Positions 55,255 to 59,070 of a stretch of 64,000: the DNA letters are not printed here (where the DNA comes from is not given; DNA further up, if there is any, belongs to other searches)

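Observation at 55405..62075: Candidate novel module: two SPOR-domain envelope proteins translationally coupled to smc, one with a catalytically dead ParA/MinD/BY-kinase-like cytoplasmic domain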

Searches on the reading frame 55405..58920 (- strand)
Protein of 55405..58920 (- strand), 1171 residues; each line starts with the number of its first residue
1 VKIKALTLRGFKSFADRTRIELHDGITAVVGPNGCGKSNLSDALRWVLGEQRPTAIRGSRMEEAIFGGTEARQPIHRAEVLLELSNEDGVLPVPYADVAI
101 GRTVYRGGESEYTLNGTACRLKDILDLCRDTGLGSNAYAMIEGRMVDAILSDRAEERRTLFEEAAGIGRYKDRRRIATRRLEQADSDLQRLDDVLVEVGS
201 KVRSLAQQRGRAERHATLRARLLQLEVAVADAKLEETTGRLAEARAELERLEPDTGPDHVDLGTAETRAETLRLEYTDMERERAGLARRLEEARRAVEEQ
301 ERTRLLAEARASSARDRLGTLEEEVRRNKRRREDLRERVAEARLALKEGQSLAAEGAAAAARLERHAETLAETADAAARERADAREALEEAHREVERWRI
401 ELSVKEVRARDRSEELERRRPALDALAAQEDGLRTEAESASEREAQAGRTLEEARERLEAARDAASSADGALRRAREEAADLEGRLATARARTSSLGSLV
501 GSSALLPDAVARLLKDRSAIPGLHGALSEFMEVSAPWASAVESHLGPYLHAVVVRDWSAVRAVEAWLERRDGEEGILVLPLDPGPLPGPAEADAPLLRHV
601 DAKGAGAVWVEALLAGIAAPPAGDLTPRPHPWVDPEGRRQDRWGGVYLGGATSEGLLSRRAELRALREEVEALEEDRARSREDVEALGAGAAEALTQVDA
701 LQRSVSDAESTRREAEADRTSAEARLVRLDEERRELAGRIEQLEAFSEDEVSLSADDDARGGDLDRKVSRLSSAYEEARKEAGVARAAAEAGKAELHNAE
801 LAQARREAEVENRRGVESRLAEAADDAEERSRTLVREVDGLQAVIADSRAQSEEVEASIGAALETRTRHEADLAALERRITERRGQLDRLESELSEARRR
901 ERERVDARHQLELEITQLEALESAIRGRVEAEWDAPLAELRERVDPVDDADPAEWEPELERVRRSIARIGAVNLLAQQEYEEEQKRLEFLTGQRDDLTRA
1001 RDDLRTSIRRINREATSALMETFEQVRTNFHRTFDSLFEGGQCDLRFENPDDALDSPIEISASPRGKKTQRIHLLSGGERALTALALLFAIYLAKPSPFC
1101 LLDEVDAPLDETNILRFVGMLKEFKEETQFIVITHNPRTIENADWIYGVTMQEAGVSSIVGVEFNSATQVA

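Call 3: search_protein_families(library=pfam, proteins=[window:55405-58920:-], max_evalue=0.1)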
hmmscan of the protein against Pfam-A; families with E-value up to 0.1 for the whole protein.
window:55405-58920:- (1171 aa): 11 families
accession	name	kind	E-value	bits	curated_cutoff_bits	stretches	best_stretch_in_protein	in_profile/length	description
PF02463.25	SMC_N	-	1.2e-65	221.5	40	1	3-1157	2-219/220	RecF/RecN/SMC N terminal domain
PF13304.12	AAA_21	-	1.9e-15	58.1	27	2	990-1140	216-303/304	AAA domain, putative AbiEii toxin, Type IV TA system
PF13476.12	AAA_23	-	8.5e-13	49.8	27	1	6-147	2-87/201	AAA domain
PF13175.12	AAA_15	-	4.8e-11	43.3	32.1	1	1-51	1-50/374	AAA ATPase domain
PF06470.18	SMC_hinge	-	3.8e-07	31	22.5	1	521-616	2-102/116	SMC proteins Flexible Hinge Domain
PF00005.33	ABC_tran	-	4.3e-05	24.6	25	0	25-45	12-32/137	ABC transporter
PF13555.12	AAA_29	-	0.00015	21.9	27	1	13-48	11-46/61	P-loop containing region of AAA domain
PF02346.21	Vac_Fusion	-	0.0066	16.5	24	0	360-370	30-40/56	Chordopoxvirus multifunctional envelope protein A27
PF21808.2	Dynamin-like_hel_bact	-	0.015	14.9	28.3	1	961-1047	51-134/373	Bacterial dynamin-like protein, helical domain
PF21825.2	crAss001_48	-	0.035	14.4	24.8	1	726-754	4-32/61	crAss001_48 related protein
PF13401.12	AAA_22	-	0.1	13.4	27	0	23-50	4-31/130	AAA domain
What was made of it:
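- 55405..58920 (-): smc, the canonical chromosomal SMC (1171 aa). It has a GTG start 6 nt after B's stop and no SD. Pfam SMC_N and hinge (call 3).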

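Call 21: find_related_loci(query=window:55405-58920:-, collection=genome_contigs, flank=8000)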
Query window:55405-58920:- (1171 aa) in genome_contigs; peptide patterns used: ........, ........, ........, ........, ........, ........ (x = any residue, [..] = any of these).
94 stretches matched a pattern; 25 encode a relative of the query (tblastn E <= 1e-3); 24 distinct loci.
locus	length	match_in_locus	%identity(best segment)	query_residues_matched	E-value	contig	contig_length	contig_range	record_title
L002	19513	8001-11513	96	1-1171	0e+0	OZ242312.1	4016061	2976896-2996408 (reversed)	MAG: Gemmatimonadota bacterium isolate 199b9089-fb52-4512-a5e9-bc908b5c825e genome assembly, chromosome: 1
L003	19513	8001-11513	90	1-1171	0e+0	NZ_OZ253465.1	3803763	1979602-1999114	MAG: Candidatus Palauibacter sp. isolate 5c81fbdf-9277-4adf-92a3-ac9ea19f79ba chromosome 1, complete sequence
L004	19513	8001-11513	88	1-1171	0e+0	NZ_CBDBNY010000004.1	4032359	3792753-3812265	MAG: Candidatus Palauibacter sp. isolate 9c20def5-05d6-4f68-ae38-90b01f08d4a3 contig_3, whole genome shotgun sequence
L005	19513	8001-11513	90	1-1171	0e+0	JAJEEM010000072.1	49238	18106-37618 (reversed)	MAG: Gemmatimonadetes bacterium isolate p16x34bins.34 k141_267394, whole genome shotgun sequence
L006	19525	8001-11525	88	1-1171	0e+0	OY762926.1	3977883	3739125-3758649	MAG: Gemmatimonadota bacterium isolate 6e3ee631-f785-49ea-85f7-2f24cfa146af genome assembly, chromosome: 1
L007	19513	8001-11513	91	1-1171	0e+0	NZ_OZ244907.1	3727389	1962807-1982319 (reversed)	MAG: Candidatus Palauibacter sp. isolate c5de0401-b7dc-4d82-98b5-efbda7d568cc chromosome 1, complete sequence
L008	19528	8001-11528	84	1-1171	0e+0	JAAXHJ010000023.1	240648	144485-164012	MAG: Candidatus Palauibacter poriticola isolate Plut_88886 unfiltered_Plut_88886_genomic_contig_367021, whole genome sho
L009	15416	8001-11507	89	1-1169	0e+0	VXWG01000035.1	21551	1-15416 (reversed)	MAG: Candidatus Palauibacter irciniicola isolate SB0668_bin_12 NODE_1140_length_21551_cov_21.871883, whole genome shotgu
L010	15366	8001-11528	87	1-1171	0e+0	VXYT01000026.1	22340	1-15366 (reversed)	MAG: Candidatus Palauibacter ramosifaciens isolate SB0670_bin_18 NODE_1128_length_22340_cov_23.816424, whole genome shot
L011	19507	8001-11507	85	1-1171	0e+0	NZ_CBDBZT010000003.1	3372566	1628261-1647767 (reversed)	MAG: Candidatus Palauibacter sp. isolate d913a111-4b0a-4343-aa09-6fb2a46b27a4 contig_3, whole genome shotgun sequence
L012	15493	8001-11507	88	1-1169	0e+0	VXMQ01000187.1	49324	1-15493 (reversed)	MAG: Candidatus Palauibacter denitrificans isolate SB0661_bin_40 NODE_776_length_49324_cov_50.304979, whole genome shotg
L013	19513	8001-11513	83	1-1171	0e+0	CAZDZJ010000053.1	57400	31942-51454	MAG TPA_asm: uncultured Gemmatimonadota bacterium isolate SRP338948_co1_138 genome assembly, contig: k141_427296, whole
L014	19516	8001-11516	74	1-1171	0e+0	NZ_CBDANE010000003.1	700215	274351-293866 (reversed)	MAG: Candidatus Palauibacter sp. isolate 86f7a3db-c590-4dc5-8cab-a69d54639cc7 contig_3, whole genome shotgun sequence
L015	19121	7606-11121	66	1-1171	0e+0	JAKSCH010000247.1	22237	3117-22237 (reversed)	MAG: Gemmatimonadetes bacterium isolate MAG.277 k141_12827283, whole genome shotgun sequence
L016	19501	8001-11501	66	1-1166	0e+0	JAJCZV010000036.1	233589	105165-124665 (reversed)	MAG: Gemmatimonadota bacterium isolate OFTM271 OFTM271_35, whole genome shotgun sequence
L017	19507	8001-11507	63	1-1171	0e+0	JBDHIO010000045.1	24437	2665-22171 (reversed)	MAG: Gemmatimonadota bacterium isolate BHB10-2_Bin_304 BHB10-2_Bin_304_scaffold_14545, whole genome shotgun sequence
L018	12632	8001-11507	63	1-1171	0e+0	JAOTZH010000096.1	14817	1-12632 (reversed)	MAG: Gemmatimonadota bacterium isolate 21_Jan_SF_Bin74 21_Jan_SF_Bin74_scaffold_2032_c2, whole genome shotgun sequence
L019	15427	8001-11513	91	1-1171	0e+0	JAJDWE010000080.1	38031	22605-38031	MAG: Gemmatimonadetes bacterium isolate jk18x22bins.97 k141_626909, whole genome shotgun sequence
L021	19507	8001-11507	62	1-1171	0e+0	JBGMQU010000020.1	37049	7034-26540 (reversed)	MAG: Gemmatimonadota bacterium isolate N04_metabat2_bin.85 NODE_162_length_37049_cov_7.364816, whole genome shotgun sequ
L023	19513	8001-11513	88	1-1171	0e+0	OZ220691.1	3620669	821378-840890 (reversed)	MAG: Gemmatimonadota bacterium isolate 1766b9ea-3269-4cc1-97f5-695b05480569 genome assembly, chromosome: 1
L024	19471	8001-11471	44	1-1171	0e+0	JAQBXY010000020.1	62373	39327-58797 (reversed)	MAG: Gemmatimonadetes bacterium isolate casp150-mb.298 NODE_1165_length_62373_cov_0.241385, whole genome shotgun sequenc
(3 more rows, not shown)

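Call 29: search_protein_families(library=ncbifam, proteins=[L024:7279-8001:+], max_evalue=1)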
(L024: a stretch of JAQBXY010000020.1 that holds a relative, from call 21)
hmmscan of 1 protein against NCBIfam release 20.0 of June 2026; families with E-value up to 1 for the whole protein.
L024:7279-8001:+ (241 aa): 9 families
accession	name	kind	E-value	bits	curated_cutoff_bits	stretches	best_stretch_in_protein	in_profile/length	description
TIGR01007.1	eps_fam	subfamily_domain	3.3e-06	26.8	108.05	1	28-130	19-120/204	polysaccharide biosynthesis tyrosine autokinase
TIGR03018.1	pepcterm_TyrKin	hypoth_equivalog_domain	2.2e-05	23.9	230.65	1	37-135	45-144/207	XrtA-associated tyrosine autokinase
TIGR03029.1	EpsG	equivalog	2.3e-05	23.7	313.8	1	26-122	104-197/274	chain length determinant protein tyrosine kinase EpsG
NF007350.0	PRK09841.1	equivalog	0.0025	16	1248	1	48-128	551-631/726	tyrosine-protein kinase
NF008568.0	PRK11519.1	equivalog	0.0046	15.2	1068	1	48-130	546-628/720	tyrosine-protein kinase Wzc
TIGR01005.1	eps_transp_fam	subfamily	0.018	13.3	411.7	1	24-92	544-609/754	exopolysaccharide transport protein family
NF007521.0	PRK10128.1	equivalog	0.034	13.7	441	0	119-146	124-151/267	2-keto-3-deoxy-L-rhamnonate aldolase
NF005315.0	PRK06849.1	equivalog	0.19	10.7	406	1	40-67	11-38/389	hypothetical protein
NF047398.1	AAA_KGGVGR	domain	0.89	9.8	90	1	45-79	19-53/190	KGGVGR-motif variant AAA ATPase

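Call 30: search_protein_families(library=pfam, proteins=[L024:7279-8001:+], max_evalue=1)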
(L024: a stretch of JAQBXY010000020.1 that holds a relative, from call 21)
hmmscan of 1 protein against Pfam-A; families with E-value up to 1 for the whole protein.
L024:7279-8001:+ (241 aa): 1 family
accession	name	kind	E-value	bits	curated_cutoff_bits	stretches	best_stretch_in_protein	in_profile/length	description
PF00932.25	LTD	-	0.13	13.1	34.3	0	100-150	58-101/109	Lamin Tail Domain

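Call 90: search_protein_families(library=padloc, proteins=[window:55405-58920:-], max_evalue=0.001)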
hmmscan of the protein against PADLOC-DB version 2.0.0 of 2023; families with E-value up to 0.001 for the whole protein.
window:55405-58920:- (1171 aa): 66 families (the best 25 are shown)
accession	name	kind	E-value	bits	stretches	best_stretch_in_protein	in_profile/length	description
PDLC04135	mad3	-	6.4e-68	228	2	786-1167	77-355/374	mads_3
PDLC03859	LmuB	-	1.8e-24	84.9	2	650-1137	182-586/611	-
PDLC02980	AriA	-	2.8e-16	58.3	2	994-1140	220-303/304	-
PDLC03865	LmuB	-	2.1e-12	44.1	2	1-50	1-57/1007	-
PDLC02979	AriA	-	1.5e-11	42.7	1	1-51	1-50/373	-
PDLC04176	HEC-01A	-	7.8e-11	39.9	1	1-47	1-46/371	-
PDLC02335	AbiLi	-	2.8e-10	37.8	1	3-47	50-99/326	AbiLi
PDLC00091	GajA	-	3.6e-10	37.3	1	1-53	1-53/627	AAA ATPase domain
PDLC04178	HEC-01A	-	7.5e-10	36.4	1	2-47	8-51/399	-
PDLC04391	PDC-M07A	-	1.6e-09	35.3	1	3-78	2-79/412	-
PDLC00096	GajA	-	2.6e-09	34.4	1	1-86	1-87/630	AAA ATPase domain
PDLC00090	GajA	-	3.8e-09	33.8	1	1-52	1-52/659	AAA ATPase domain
PDLC00310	PtuA1|PtuA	-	1.1e-08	32.6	1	1-49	1-48/443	AAA ATPase domain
PDLC00267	PtuA1|PtuA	-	2.1e-08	31.7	1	1-50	1-49/438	AAA ATPase domain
PDLC00298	PtuA1|PtuA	-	2.7e-08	31.3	1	1-49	1-48/423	AAA ATPase domain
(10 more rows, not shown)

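Call 91: search_protein_families(library=ncbifam, proteins=[window:55405-58920:-], max_evalue=1e-10)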
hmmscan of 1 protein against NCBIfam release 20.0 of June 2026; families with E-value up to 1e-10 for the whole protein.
window:55405-58920:- (1171 aa): 8 families
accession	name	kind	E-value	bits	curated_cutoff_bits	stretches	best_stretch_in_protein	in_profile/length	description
TIGR02168.1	SMC_prok_B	equivalog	1.3e-270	900.9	567.35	1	3-1163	2-1180/1181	chromosome segregation protein SMC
TIGR02169.1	SMC_prok_A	equivalog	4.2e-148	495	729.4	2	645-1163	654-1164/1165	chromosome segregation protein SMC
NF045487.1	ASRP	equivalog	1.3e-25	90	300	1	658-1135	153-590/593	archaea-specific SMC-related protein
NF002572.0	PRK02224.1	equivalog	2.4e-17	62.6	1087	0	1-45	1-44/888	DNA double-strand break repair ATPase Rad50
NF041035.1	Rad50_Halo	equivalog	6.5e-15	54.6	1000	0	1-45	1-44/883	DNA double-strand break repair ATPase Rad50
NF003034.1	PRK03918.1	equivalog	2.2e-14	52.4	700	0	1-63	1-62/878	DNA double-strand break repair ATPase Rad50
NF045780.1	TrlF_fam_ATP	equivalog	2.8e-14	52.8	350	0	681-1137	432-885/944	TrlF family AAA-like ATPase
NF041034.1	Rad50_Sulf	equivalog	3.2e-13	48.5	1000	0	1070-1161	775-867/872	DNA double-strand break repair ATPase Rad50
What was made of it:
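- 55405..58920 (-): NCBIfam TIGR02168 at 900.9 bits against a cut-off of 567 (call 91).
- On SMC-ScpAB condensin: TIGR02168 equivalog at 900.9 bits against a cut-off of 567, covering residues 3-1163 (call 91).
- The SMC protein matches the chromosomal SMC equivalog TIGR02168 end to end at 900.9 bits, above the cut-off of 567 (call 91).
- Tried and rejected: Rejected (calls 90, 91).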
